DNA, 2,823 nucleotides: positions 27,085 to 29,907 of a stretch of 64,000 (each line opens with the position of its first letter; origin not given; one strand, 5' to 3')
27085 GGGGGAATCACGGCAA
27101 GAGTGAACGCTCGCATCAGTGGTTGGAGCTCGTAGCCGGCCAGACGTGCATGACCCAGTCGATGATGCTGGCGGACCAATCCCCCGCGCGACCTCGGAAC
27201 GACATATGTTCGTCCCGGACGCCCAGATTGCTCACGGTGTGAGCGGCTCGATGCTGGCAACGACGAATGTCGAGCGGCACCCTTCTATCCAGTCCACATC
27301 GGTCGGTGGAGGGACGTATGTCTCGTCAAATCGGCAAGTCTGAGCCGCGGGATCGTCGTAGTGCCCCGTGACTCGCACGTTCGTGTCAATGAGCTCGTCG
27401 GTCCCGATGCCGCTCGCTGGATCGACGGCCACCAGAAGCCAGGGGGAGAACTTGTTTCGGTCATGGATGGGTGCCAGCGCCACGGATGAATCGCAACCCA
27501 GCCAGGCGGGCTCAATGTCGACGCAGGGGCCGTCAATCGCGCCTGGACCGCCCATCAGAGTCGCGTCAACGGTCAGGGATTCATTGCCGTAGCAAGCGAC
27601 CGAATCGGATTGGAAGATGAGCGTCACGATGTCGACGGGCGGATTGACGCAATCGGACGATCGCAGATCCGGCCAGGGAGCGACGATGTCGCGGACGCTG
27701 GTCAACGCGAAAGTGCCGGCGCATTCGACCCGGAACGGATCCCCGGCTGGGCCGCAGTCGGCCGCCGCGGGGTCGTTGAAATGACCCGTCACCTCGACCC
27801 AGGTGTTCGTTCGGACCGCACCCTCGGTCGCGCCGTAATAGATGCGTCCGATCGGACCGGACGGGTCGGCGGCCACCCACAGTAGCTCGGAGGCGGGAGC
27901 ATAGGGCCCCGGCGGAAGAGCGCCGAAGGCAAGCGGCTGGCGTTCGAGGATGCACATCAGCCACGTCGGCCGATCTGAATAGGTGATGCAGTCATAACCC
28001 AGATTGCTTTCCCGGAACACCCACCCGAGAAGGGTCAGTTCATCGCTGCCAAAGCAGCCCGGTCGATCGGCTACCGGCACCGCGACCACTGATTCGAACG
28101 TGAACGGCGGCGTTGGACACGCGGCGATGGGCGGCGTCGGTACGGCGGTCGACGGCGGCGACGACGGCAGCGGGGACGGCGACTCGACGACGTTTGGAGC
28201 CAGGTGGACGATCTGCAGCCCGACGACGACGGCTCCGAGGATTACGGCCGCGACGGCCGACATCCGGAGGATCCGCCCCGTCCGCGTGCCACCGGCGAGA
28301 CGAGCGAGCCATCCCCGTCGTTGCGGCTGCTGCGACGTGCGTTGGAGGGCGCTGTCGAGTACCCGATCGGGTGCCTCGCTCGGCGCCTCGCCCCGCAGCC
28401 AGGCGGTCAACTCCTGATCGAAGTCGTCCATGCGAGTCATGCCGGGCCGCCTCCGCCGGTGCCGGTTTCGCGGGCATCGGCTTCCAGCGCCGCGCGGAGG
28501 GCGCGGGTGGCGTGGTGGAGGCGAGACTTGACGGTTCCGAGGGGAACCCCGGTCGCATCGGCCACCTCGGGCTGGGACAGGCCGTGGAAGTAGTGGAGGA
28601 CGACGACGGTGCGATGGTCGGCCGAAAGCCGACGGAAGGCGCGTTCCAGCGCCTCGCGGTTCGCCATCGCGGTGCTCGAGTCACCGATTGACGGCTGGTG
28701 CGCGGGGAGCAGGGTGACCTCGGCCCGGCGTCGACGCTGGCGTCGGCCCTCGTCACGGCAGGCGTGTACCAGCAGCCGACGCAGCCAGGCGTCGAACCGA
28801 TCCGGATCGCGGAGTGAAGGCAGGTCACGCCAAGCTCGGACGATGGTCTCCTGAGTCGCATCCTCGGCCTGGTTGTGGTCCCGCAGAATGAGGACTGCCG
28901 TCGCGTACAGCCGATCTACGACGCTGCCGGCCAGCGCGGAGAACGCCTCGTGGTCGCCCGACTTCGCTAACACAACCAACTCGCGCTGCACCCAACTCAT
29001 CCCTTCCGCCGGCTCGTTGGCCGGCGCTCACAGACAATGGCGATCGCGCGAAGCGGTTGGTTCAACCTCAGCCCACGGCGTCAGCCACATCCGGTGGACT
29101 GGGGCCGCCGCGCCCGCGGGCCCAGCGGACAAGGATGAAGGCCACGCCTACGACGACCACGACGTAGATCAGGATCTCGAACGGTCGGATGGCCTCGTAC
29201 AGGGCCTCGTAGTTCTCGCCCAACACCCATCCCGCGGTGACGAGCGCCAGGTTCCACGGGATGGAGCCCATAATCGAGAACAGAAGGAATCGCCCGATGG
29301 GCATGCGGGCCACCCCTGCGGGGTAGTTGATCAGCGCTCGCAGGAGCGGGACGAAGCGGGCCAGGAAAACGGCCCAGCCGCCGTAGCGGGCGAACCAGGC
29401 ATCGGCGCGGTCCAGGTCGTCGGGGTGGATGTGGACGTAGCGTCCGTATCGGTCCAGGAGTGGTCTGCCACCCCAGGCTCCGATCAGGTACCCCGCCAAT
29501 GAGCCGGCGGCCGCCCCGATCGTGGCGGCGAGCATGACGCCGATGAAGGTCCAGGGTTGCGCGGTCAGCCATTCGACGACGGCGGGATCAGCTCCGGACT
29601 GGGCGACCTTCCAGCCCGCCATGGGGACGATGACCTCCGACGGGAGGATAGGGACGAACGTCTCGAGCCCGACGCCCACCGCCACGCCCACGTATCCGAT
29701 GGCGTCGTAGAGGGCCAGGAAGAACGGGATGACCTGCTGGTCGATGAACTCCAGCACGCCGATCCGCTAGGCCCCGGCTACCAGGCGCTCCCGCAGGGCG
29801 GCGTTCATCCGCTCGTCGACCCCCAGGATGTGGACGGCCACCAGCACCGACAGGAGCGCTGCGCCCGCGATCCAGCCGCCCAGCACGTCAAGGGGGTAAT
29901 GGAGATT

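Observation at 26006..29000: ECF sigma / anti-sigma pair whose sensor carries a duplicated, unrecognised Cys-containing extracytoplasmic module, plus a free-standing paralog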

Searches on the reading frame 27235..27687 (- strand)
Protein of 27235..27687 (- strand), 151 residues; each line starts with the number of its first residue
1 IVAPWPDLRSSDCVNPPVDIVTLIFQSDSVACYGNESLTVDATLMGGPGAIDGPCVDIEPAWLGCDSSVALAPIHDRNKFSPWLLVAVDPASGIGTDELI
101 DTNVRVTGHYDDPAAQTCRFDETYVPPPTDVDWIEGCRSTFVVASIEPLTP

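Call 24: predict_structure(alignment_id=A1)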
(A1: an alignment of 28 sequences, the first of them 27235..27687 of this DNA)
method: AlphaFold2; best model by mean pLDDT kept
length: 151 residues; sequences in the alignment: 28
mean_pLDDT: 87.8   pTM: 0.83
mean pLDDT of the five models: 87.8, 86.9, 85.6, 85.2, 84.3
residues with pLDDT >= 90: 96; 70-90: 39; 50-70: 14; < 50: 2
segments of 3 or more residues with pLDDT < 50: none
pLDDT, mean of each block of 10 residues (from residue 1): 53 84 94 96 85 80 89 87 95 94 97 95 78 94 97 77
secondary structure, 60 per line:
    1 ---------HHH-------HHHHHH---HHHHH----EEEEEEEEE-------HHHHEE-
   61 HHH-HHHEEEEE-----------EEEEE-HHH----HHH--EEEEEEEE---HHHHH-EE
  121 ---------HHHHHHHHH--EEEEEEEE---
elements in order: H20-25 H29-33 E38-46 H54-57 E68-72 E84-88 E102-109 H113-117 H130-138 E141-148

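Call 26: search_protein_representatives(alignment_id=A1)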
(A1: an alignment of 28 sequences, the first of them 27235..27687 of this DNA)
Query: 28 sequences, 159 profile positions. Proteins with E-value up to 0.001 (for the whole library): 2081; up to 1e-10: 1389; up to 1e-30: 76. The best 150 are listed.
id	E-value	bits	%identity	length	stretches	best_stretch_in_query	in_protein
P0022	7.9e-96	334.5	-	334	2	4-158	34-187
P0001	3.3e-86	303.2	-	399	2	3-158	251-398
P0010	6.4e-82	289.3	-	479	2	10-156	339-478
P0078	9.3e-79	279.0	-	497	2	4-157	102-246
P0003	8.8e-77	272.6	-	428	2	2-157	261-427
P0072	2.7e-75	267.8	-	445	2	3-157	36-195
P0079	5.8e-60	218.0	-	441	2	6-157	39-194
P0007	2.6e-58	212.6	-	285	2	6-157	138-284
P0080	4.6e-57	208.5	-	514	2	8-158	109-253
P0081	8.4e-55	201.2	-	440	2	7-157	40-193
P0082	1.7e-52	193.7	-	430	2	6-158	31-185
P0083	1.9e-49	183.8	-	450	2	2-158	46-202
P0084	2.3e-49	183.5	-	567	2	4-157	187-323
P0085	7.7e-49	181.8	-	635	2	2-156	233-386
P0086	9.8e-46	171.7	-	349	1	6-159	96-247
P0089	1.5e-43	164.6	-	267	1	7-158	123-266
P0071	3.3e-43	163.5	-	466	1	8-158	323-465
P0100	2.3e-39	151.0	-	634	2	2-155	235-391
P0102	3.7e-39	150.3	-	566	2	2-157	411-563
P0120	2.5e-34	134.7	-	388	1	4-157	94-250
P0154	4.6e-28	114.3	-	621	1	10-156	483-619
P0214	1.1e-23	100.0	-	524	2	4-157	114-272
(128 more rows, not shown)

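Call 32: fold_search(model_id=the predicted structure, library=pdb)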
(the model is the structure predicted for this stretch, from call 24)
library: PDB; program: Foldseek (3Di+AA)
matches with E <= 10: 373; with E <= 0.001: 0
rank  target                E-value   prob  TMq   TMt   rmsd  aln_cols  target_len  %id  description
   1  6tny_B                5.3e-02  0.90  0.32  0.12   7.1       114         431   15  Processive human polymerase delta holoenzyme (released 2019-12-18)
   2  6lbu_B                7.7e-02  0.96  0.42  0.46   4.3       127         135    7  Crystal structure of yeast Stn1 and Ten1 (released 2020-07-15)
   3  6p1h_B                7.7e-02  0.57  0.32  0.12   8.7       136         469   14  Cryo-EM Structure of DNA Polymerase Delta Holoenzyme (released 2019-10-02)
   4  6pqh_B                9.3e-02  0.94  0.36  0.12   6.3       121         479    8  Crystal structure of Asparagine-tRNA ligase from Elizabethkingia sp. CCUG 26117 (released 2019-07-31)
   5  1sr3_MODEL_1_A        9.8e-02  0.63  0.30  0.38   7.6       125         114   13  Solution structure of the heme chaperone CcmE of Escherichia coli (released 2004-04-06)
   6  6cqm_G                1.1e-01  0.89  0.37  0.57   6.3       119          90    9  Crystal Structure of mitochondrial single-stranded DNA binding proteins from S. cerevisiae, Rim1 (Form2) (released 2018-05-30)
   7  6lbu_A                1.2e-01  0.87  0.35  0.30   4.8       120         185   11  Crystal structure of yeast Stn1 and Ten1 (released 2020-07-15)
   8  3eiv_B                1.2e-01  0.51  0.31  0.40   9.5       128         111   16  Crystal Structure of Single-stranded DNA-binding protein from Streptomyces coelicolor (released 2009-09-08)
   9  1nnx                  1.5e-01  0.96  0.42  0.64   5.2       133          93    8  Structure of the hypothetical protein ygiW from E. coli. (released 2004-03-09)
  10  8txr_B                1.5e-01  0.72  0.31  0.18   6.4       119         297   11  E. coli ExoVII(H238A) (released 2024-01-31)
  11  8tc7_A                1.5e-01  0.35  0.31  0.14   8.1       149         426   11  Human asparaginyl-tRNA synthetase, apo form (released 2024-02-07)
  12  5zh2_B                1.7e-01  0.66  0.39  0.15   6.6       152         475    6  CRYSTAL STRUCTURE OF PfKRS WITH INHIBITOR CLADO-5 (released 2018-06-27)
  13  9di4_B                1.8e-01  0.80  0.30  0.33   6.6       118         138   10  RMI1-RMI2 bound to cyclic peptide L4 (released 2025-07-02)
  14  3kf8_D                2.1e-01  0.82  0.39  0.47   6.3       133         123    9  Crystal structure of C. tropicalis Stn1-ten1 complex (released 2009-12-22)
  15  8d0b_C                2.1e-01  0.69  0.30  0.36   4.5        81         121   12  Human CST-DNA polymerase alpha/primase preinitiation complex bound to 4xTEL-foldback template (released 2022-06-22)
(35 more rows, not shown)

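Call 33: find_related_loci(query=A1, collection=genome_contigs, flank=5000)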
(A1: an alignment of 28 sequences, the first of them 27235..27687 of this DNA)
Query A1 (151 aa) in genome_contigs; peptide patterns used: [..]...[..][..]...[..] (x = any residue, [..] = any of these).
181 stretches matched a pattern; 129 encode a relative of the query (tblastn E <= 1e-3); the best 80 are kept; 80 distinct loci.
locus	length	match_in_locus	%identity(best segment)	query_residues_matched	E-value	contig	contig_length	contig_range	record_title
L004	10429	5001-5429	57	9-146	4e-47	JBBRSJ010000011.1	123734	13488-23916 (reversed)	MAG: Candidatus Limnocylindrales bacterium isolate La2_metabat2.049 La2_metabat2.049_K_2020432L123734_cov_58.8773, whole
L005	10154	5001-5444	44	12-148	4e-31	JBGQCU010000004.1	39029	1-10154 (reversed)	MAG: Candidatus Limnocylindria bacterium isolate OBJ2_061818_110_32 k141_657166_length_39029_cov_17.2991, whole genome s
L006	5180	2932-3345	47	13-149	4e-30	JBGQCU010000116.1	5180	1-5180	MAG: Candidatus Limnocylindria bacterium isolate OBJ2_061818_110_32 k141_336586_length_5180_cov_17.0000, whole genome sh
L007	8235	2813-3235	47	13-151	5e-28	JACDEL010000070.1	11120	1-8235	MAG: Chloroflexi bacterium isolate MGR_bin359 SD2903_NODE_854_length_11120_cov_1.640589, whole genome shotgun sequence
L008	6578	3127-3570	46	13-151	2e-26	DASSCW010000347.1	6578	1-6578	MAG TPA_asm: Candidatus Limnocylindria bacterium isolate SMAG_U932 k141_748415, whole genome shotgun sequence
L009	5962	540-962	46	13-143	1e-25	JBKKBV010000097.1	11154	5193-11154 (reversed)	MAG: Candidatus Limnocylindria bacterium isolate swi_bin.375 S1Ck127_13662222_flag_1_multi_16.9062_len_11154, whole geno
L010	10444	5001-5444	42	8-146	2e-25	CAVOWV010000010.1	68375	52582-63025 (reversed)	MAG: uncultured Chloroflexia bacterium isolate MFD00032.bin.2.97 genome assembly, contig: contig_34995, whole genome sho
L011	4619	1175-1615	48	13-151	7e-25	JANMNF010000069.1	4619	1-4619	MAG: Chloroflexota bacterium isolate OTE_58_metabat_368 OTE_58_k141_515530, whole genome shotgun sequence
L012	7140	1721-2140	43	13-143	2e-23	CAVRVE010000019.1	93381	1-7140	MAG: uncultured Acidobacteriota bacterium isolate MFD02242.bin.2.9 genome assembly, contig: contig_2929, whole genome sh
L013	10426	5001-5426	43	11-143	1e-22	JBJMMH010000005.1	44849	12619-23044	MAG: Chloroflexota bacterium isolate 12C16O_48h_50_P13_coass_bin_32 k141_307660, whole genome shotgun sequence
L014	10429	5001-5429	41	10-143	3e-22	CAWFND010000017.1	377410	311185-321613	MAG: uncultured Chloroflexia bacterium isolate MFD03975.bin.3.589 genome assembly, contig: contig_86334, whole genome sh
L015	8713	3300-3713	43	10-143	7e-22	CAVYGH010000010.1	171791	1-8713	MAG: uncultured Chloroflexia bacterium isolate MFD00392.bin.2.85 genome assembly, contig: contig_32632, whole genome sho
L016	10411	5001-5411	44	16-143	2e-21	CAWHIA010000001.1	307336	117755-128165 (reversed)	MAG: uncultured Chloroflexia bacterium isolate MFD00392.bin.3.628 genome assembly, contig: contig_11727, whole genome sh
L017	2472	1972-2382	43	13-146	2e-20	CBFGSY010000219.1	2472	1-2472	MAG TPA_asm: uncultured bacterium isolate SRR28857630_metabat2_48 genome assembly, contig: ERZ27320642.38512, whole geno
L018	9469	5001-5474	35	10-149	1e-19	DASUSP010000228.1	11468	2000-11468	MAG TPA_asm: Candidatus Limnocylindria bacterium isolate SMAG_U1739 k141_59718, whole genome shotgun sequence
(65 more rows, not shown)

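Call 41: search_protein_families(library=pfam, proteins=[P0078, P0079, P0082, P0085, P0100, P0102, P0214], max_evalue=5)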
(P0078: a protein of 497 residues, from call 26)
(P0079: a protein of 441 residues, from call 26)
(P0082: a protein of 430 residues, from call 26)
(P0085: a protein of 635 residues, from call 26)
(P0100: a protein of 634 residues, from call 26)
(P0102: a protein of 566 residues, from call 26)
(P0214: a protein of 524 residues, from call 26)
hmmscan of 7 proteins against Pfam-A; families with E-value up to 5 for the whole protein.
P0078 (497 aa): 1 family
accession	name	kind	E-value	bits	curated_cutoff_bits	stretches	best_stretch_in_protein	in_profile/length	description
PF08239.17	SH3_3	-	0.13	12.9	27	1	265-281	1-17/54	Bacterial SH3 domain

P0079 (441 aa): 0 families

P0082 (430 aa): 0 families

P0085 (635 aa): 2 families
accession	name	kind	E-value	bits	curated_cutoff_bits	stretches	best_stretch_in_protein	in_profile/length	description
PF13490.11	zf-HC2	-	0.016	15.7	22.2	1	13-38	10-35/35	Putative zinc-finger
PF15686.10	LYRIC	-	0.085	12.7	30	1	71-111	35-74/426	Lysine-rich CEACAM1 co-isolated protein family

P0100 (634 aa): 2 families
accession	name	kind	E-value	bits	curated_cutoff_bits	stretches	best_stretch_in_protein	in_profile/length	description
PF13490.11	zf-HC2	-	0.062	13.9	22.2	1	10-38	7-35/35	Putative zinc-finger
PF08239.17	SH3_3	-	0.26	11.9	27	1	409-469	2-51/54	Bacterial SH3 domain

P0102 (566 aa): 1 family
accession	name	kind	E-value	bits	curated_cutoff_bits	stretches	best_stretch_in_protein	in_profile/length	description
PF08239.17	SH3_3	-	5.6e-06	26.9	27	2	334-374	2-38/54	Bacterial SH3 domain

P0214 (524 aa): 0 families

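Call 66: search_protein_families(library=ncbifam, proteins=[P0080, P0089, P0120], max_evalue=1)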
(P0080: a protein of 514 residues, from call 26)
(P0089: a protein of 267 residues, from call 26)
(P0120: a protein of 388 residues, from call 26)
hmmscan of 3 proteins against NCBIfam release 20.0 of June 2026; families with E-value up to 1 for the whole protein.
P0080 (514 aa): 1 family
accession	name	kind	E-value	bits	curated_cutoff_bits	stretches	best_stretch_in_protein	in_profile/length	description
NF038083.1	CU044_5270_fam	subfamily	0.00016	21.6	100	1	35-93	18-76/284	CU044_5270 family protein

P0089 (267 aa): 0 families

P0120 (388 aa): 1 family
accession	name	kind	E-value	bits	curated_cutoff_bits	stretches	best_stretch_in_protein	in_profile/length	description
NF038083.1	CU044_5270_fam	subfamily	9e-06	25.7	100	1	36-91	19-72/284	CU044_5270 family protein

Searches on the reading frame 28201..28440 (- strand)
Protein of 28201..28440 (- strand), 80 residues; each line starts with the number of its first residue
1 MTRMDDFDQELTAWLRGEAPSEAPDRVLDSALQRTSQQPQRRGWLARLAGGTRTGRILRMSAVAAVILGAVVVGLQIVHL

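Call 70: search_solved_structures(query=A6, max_evalue=10, show_alignments=2)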
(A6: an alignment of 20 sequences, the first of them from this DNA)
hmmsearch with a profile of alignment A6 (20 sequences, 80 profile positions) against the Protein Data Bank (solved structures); distinct sequences matched with E-value up to 10: 4.
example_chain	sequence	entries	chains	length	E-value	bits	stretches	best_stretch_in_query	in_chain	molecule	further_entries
3akc_A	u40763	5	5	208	0.1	16.2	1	9-34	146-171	Cytidylate kinase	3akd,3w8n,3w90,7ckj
8glt_1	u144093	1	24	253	1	13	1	50-74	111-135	C2-chlorophyll-comp_O32-15_ctermHis, polyalanine model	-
7xv2_A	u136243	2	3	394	7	10.3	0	12-57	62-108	Tripartite motif-containing protein 72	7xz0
7xz1_A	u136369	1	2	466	8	10.1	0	12-57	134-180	Tripartite motif-containing protein 72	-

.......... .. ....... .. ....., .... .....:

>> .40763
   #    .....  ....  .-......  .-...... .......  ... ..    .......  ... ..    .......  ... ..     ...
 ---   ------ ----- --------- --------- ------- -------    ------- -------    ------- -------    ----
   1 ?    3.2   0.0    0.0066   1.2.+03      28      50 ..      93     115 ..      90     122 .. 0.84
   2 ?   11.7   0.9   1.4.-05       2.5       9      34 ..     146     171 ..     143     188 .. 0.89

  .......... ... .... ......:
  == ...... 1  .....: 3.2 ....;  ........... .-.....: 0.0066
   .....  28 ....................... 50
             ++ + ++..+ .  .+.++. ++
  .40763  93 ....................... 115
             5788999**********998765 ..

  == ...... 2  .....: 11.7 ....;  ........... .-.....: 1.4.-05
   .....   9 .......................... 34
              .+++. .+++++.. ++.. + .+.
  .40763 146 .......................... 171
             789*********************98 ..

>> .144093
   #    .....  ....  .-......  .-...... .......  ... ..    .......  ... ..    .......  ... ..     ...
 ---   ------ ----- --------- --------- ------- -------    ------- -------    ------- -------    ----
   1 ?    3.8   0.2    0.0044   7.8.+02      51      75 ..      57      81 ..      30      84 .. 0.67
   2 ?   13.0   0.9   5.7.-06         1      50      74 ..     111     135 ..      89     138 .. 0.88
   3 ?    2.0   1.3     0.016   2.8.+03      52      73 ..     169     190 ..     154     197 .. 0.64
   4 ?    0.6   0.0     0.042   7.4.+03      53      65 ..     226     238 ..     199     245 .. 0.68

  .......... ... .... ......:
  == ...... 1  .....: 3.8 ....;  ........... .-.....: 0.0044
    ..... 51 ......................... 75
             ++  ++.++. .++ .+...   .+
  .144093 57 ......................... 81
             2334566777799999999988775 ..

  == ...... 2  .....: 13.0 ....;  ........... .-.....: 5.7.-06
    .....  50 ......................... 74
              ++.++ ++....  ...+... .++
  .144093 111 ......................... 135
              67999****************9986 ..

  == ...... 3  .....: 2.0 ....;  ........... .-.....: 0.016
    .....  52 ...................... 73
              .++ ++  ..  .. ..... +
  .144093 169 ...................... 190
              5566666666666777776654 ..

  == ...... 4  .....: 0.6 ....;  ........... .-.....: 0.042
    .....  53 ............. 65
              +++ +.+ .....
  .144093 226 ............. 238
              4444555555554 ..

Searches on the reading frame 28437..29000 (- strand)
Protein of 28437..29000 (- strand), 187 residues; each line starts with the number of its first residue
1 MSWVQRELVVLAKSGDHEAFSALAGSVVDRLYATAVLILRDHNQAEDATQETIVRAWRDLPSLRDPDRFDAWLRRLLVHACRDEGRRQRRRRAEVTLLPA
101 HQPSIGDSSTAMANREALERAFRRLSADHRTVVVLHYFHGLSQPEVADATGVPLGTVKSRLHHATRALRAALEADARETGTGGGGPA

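Call 3: search_protein_families(library=pfam, proteins=[window:28437-29000:-], max_evalue=1)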
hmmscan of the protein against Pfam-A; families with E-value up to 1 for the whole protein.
window:28437-29000:- (187 aa): 6 families
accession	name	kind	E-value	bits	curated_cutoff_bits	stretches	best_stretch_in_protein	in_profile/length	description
PF08281.18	Sigma70_r4_2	-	8.3e-15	54.6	25.7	1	115-168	1-54/54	Sigma-70, region 4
PF04545.22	Sigma70_r4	-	7.9e-13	48.2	24.1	1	121-170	1-50/50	Sigma-70, region 4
PF04542.20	Sigma70_r2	-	1.2e-12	47.8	24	1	27-91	5-71/71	Sigma-70 region 2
PF07638.17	Sigma70_ECF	-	3e-07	31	21.1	1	8-171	7-182/185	ECF sigma factor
PF13384.12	HTH_23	-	0.013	15.7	24.6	1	129-163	6-39/50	Homeodomain-like domain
PF13412.12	HTH_24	-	0.047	13.7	21.9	1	140-161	17-38/48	Winged helix-turn-helix DNA-binding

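Call 4: search_protein_families(library=ncbifam, proteins=[window:28437-29000:-], max_evalue=1)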
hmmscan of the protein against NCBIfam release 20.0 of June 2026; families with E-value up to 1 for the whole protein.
window:28437-29000:- (187 aa): 98 families (the best 25 are shown)
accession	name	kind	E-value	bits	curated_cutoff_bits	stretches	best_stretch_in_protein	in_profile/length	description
TIGR02983.1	SigE-fam_strep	subfamily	4.7e-36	124.1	141.55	1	15-174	3-160/162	SigE family RNA polymerase sigma factor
NF009171.0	PRK12518.1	equivalog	2.7e-32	112.1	208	1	5-174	14-186/191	RNA polymerase sigma factor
NF007227.0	PRK09645.1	subfamily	4.7e-29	101.5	202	1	13-175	8-173/177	sigma-70 family RNA polymerase sigma factor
TIGR02954.1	Sig70_famx3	hypoth_equivalog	1.3e-28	99.9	188.5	1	6-174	4-169/170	RNA polymerase sigma-70 factor, TIGR02954 family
NF008888.0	PRK11922.1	equivalog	2.1e-28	99.5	204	1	5-175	17-199/231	RNA polymerase sigma factor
NF004113.0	PRK05602.1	equivalog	1.8e-27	96.3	208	1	7-178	34-207/211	RNA polymerase sigma factor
NF009195.0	PRK12543.1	subfamily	4.3e-25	88.3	197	1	6-175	8-181/192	RNA polymerase sigma factor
NF007216.0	PRK09638.1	equivalog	6.7e-25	87.9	194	1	6-175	6-177/180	RNA polymerase sigma factor SigY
NF007225.0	PRK09643.1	equivalog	2.9e-24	85.9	190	1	6-174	15-184/204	RNA polymerase sigma factor SigM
NF009176.0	PRK12524.1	equivalog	4.7e-24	85.3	264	1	7-181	15-193/196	RNA polymerase sigma factor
NF007223.0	PRK09641.1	equivalog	8.8e-24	84.4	209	1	2-173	2-185/187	RNA polymerase sigma factor SigW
TIGR02937.1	sigma70-ECF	superfamily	2.8e-23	82.4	42.9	1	19-172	2-165/165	sigma-70 family RNA polymerase sigma factor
NF007228.0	PRK09646.1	subfamily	5.5e-23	81.6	226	1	7-174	19-192/194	ECF RNA polymerase sigma factor SigK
NF009166.1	PRK12513.1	equivalog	8.9e-23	81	206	1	9-175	13-189/193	RNA polymerase sigma factor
NF007229.0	PRK09647.1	equivalog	8.9e-22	77.5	265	1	27-179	53-209/220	RNA polymerase sigma factor SigE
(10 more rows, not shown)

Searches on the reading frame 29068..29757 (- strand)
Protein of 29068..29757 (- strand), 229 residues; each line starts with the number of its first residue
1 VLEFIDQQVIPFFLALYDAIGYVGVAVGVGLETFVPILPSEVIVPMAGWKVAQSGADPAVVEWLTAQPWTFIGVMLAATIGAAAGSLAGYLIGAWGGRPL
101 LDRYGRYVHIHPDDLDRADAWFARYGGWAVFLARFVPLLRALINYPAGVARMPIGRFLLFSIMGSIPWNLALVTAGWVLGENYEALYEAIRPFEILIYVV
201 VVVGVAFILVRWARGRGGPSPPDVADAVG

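Call 3: search_protein_families(library=pfam, proteins=[window:29068-29757:-], max_evalue=1)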
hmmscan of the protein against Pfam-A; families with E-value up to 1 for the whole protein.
window:29068-29757:- (229 aa): 4 families
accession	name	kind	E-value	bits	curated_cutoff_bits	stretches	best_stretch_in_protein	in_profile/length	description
PF09335.16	VTT_dom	-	1.6e-24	87.1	33.9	1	70-177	15-122/123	VTT domain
PF05684.17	DUF819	-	0.042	13.3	27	1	159-213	206-260/379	Protein of unknown function (DUF819)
PF15086.11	UPF0542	-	0.13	12.6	27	0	60-76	8-24/68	Uncharacterised protein family UPF0542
PF13994.11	PgaD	-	0.34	11.3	27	0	194-213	74-93/148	PgaD-like protein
